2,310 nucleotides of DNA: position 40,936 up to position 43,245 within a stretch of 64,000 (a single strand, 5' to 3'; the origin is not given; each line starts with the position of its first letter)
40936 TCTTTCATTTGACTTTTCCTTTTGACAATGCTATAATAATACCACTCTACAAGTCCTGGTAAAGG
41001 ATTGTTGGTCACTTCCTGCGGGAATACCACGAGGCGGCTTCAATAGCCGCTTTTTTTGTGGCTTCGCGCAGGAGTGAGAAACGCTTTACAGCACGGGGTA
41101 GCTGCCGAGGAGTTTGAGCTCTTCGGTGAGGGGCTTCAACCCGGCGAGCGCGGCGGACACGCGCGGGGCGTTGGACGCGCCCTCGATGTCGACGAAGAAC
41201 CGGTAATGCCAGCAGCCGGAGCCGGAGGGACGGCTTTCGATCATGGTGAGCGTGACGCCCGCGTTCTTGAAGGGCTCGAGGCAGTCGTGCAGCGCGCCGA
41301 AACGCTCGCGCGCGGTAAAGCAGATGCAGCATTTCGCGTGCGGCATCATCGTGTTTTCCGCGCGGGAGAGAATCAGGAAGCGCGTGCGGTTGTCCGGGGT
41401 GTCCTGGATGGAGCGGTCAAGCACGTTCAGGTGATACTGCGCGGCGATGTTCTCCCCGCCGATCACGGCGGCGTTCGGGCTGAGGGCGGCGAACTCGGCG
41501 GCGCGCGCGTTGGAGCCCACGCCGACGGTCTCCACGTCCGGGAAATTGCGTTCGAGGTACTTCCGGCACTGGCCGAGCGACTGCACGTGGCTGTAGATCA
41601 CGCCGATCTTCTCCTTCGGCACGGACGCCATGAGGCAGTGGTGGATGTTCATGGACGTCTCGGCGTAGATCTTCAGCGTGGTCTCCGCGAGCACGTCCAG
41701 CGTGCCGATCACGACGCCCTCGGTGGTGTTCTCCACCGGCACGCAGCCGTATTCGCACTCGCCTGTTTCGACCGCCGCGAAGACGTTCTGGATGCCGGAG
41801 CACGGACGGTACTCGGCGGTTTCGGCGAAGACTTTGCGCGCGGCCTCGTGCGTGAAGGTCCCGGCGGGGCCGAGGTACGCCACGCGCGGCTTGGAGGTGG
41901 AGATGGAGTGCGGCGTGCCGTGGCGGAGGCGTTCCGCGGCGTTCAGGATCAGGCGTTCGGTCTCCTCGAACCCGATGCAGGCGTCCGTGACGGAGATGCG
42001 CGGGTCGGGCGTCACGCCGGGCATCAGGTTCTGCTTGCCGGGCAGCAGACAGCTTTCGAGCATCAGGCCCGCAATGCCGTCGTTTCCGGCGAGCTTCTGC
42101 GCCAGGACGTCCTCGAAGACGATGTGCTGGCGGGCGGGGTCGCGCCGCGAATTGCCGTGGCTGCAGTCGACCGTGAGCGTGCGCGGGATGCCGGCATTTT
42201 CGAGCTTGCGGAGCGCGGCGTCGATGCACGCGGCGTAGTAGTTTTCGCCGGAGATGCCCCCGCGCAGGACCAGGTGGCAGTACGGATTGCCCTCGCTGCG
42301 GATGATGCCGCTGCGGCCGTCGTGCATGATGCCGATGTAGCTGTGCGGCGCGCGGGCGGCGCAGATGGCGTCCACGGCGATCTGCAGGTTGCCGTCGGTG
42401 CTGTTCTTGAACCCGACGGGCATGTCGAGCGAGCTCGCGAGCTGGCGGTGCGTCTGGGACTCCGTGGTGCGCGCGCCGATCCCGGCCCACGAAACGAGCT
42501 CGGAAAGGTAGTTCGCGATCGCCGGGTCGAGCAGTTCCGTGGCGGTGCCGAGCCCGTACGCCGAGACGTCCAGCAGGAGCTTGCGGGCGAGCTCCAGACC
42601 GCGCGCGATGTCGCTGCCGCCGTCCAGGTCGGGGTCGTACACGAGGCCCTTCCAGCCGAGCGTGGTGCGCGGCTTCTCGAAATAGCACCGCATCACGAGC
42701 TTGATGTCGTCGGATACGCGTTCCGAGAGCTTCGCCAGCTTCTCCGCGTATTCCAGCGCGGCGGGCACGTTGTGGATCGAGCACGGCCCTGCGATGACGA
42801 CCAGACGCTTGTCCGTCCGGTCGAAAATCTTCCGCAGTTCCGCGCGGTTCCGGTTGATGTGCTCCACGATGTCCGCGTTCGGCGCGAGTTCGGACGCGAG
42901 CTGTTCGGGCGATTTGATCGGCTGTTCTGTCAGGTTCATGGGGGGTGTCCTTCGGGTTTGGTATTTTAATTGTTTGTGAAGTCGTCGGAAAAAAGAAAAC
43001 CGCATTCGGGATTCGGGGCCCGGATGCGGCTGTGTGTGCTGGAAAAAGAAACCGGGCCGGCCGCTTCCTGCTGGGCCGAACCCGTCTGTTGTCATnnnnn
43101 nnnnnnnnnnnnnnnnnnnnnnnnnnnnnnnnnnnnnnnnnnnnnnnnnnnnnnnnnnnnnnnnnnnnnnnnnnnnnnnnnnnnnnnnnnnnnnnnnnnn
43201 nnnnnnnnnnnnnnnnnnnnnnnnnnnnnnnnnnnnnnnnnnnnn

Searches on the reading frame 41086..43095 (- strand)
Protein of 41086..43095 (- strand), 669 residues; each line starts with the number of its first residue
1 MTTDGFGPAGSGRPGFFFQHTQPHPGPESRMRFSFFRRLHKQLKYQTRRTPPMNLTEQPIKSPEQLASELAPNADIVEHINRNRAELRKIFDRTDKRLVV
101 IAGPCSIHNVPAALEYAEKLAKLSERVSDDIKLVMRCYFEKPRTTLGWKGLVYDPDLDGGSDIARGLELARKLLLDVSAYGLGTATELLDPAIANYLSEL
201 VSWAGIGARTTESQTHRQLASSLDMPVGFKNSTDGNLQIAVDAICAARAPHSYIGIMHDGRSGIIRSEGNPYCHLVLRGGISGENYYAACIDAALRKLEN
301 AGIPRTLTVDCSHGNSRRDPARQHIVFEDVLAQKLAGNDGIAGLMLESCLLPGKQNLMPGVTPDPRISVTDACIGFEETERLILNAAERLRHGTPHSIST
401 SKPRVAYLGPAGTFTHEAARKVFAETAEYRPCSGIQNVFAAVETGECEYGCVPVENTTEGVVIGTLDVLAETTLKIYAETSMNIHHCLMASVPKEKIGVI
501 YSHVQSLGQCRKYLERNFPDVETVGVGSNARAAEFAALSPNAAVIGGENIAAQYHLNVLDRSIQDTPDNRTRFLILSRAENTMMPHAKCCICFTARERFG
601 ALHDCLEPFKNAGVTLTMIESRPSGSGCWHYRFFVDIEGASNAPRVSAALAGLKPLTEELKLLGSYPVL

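Call 45: search_protein_families(library=pfam, proteins=[window:41086-43095:-], max_evalue=0.001)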
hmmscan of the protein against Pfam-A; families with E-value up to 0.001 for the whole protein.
window:41086-43095:- (669 aa): 3 families
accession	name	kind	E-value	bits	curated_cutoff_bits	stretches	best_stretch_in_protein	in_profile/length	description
PF00793.26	DAHP_synth_1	-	9.7e-68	228.4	25.5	1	89-381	9-267/270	DAHP synthetase I family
PF00800.23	PDT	-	1.7e-60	204.4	25.2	1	405-580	1-180/181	Prephenate dehydratase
PF01842.31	ACT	-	1.9e-05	24.8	27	1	594-651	6-62/66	ACT domain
